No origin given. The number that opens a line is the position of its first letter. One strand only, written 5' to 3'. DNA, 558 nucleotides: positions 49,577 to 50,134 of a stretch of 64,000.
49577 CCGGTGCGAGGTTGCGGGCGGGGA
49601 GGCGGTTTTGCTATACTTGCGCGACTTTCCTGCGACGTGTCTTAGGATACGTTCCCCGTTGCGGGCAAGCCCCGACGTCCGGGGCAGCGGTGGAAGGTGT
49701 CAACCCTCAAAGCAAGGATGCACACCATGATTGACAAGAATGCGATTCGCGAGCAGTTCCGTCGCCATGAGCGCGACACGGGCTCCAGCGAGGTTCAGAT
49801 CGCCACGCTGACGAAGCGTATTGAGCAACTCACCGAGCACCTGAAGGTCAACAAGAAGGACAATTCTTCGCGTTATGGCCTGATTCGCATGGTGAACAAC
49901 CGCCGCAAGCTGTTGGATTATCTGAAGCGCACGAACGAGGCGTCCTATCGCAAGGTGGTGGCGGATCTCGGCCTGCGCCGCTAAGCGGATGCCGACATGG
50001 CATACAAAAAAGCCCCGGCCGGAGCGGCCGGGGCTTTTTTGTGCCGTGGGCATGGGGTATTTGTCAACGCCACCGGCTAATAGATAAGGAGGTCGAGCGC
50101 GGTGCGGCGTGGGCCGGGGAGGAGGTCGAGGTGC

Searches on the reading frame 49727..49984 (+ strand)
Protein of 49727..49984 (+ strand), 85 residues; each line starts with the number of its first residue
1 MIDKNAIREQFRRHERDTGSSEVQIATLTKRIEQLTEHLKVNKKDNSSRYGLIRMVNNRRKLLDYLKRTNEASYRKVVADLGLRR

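Call 26: find_encoding_contigs(protein=window:49727-49984:+, flank=10000, max_places=10)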
Protein window:49727-49984:+ (85 aa): 23 contigs read that carry it; 10 places shown.
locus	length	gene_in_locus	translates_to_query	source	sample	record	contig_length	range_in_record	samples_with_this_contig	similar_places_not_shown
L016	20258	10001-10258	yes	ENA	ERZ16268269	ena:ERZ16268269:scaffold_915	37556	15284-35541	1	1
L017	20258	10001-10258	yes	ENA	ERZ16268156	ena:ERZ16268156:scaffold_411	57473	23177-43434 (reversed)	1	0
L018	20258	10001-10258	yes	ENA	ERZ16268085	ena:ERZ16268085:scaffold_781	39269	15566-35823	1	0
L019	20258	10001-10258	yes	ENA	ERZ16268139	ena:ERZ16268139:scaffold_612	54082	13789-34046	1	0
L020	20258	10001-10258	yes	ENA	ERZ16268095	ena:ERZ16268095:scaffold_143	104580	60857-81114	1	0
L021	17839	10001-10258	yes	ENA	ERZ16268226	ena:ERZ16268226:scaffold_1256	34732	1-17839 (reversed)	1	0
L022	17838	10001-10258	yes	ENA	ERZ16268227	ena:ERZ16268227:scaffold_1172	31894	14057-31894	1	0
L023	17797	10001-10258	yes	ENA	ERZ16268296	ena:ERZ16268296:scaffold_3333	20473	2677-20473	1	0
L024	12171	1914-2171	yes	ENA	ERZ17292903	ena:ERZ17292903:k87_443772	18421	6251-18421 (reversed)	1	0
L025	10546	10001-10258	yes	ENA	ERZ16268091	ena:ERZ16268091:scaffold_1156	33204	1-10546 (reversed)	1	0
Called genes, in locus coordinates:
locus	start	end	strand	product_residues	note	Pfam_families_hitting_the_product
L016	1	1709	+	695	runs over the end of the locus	PF02922:CBM_48, PF00128:Alpha-amylase (weak), PF02806:Alpha-amylase_C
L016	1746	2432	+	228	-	PF01128:IspD, PF12804:NTP_transf_3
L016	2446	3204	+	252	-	PF00149:Metallophos, PF12850:Metallophos_2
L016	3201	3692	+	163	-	-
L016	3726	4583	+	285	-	PF01145:Band_7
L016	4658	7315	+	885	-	PF00933:Glyco_hydro_3, PF01915:Glyco_hydro_3_C, PF07691:PA14, PF10528:GLEYA (faint), PF14310:Fn3-like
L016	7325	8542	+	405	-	PF23400:CARF_Card1, PF09002:Card1_endonuc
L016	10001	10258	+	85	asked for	PF00312:Ribosomal_S15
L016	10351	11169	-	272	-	PF11967:RecO_N, PF02565:RecO_C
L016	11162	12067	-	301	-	PF02826:2-Hacid_dh_C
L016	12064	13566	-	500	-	PF00309:Sigma54_AID (weak), PF04963:Sigma54_CBD, PF04552:Sigma54_DBD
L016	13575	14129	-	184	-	PF01965:DJ-1_PfpI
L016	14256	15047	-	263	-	PF10566:Glyco_hydro_97, PF14509:GH97_C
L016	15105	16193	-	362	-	PF14508:GH97_N, PF10566:Glyco_hydro_97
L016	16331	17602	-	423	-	-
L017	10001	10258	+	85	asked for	PF00312:Ribosomal_S15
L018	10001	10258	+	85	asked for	PF00312:Ribosomal_S15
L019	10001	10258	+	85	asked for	PF00312:Ribosomal_S15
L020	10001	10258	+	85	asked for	PF00312:Ribosomal_S15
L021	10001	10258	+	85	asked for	PF00312:Ribosomal_S15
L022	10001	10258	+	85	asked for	PF00312:Ribosomal_S15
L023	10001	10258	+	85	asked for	PF00312:Ribosomal_S15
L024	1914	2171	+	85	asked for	PF00312:Ribosomal_S15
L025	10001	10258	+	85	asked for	PF00312:Ribosomal_S15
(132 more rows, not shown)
